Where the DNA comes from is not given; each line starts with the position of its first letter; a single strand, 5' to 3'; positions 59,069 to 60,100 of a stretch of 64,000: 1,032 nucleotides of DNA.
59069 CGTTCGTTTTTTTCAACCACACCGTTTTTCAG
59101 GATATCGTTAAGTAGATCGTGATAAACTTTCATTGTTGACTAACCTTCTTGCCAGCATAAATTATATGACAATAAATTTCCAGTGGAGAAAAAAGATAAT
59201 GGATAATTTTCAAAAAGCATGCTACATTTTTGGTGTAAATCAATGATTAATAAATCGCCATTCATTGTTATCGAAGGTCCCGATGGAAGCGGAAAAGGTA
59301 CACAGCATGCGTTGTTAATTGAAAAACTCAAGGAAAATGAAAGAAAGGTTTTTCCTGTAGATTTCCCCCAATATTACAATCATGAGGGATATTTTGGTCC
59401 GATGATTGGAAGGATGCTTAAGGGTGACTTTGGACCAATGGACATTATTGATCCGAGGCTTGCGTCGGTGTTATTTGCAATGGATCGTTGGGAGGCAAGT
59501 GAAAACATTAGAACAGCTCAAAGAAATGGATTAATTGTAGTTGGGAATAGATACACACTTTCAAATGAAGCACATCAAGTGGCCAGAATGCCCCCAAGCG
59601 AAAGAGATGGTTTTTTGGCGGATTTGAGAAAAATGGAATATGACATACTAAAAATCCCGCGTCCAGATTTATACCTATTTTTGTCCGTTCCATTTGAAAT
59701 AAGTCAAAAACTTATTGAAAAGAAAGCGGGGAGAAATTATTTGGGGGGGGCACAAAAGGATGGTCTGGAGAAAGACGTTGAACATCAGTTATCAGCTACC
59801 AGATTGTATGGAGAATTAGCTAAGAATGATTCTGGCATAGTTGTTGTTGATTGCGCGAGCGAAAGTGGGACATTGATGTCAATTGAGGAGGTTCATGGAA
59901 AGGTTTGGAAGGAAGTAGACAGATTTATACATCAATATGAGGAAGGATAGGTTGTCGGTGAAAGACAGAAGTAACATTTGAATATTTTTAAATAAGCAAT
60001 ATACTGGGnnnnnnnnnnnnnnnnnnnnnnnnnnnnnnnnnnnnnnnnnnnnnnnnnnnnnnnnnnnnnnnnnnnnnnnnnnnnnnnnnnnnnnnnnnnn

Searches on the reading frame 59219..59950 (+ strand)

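Call 55: search_protein_families(library=pfam, proteins=[window:59219-59950:+], max_evalue=0.001)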
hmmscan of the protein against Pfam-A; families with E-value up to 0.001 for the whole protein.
window:59219-59950:+ (243 aa): 1 family
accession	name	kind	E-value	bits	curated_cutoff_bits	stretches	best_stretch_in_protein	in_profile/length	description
PF02223.23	Thymidylate_kin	-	1.9e-16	60.7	27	1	18-214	1-176/185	Thymidylate kinase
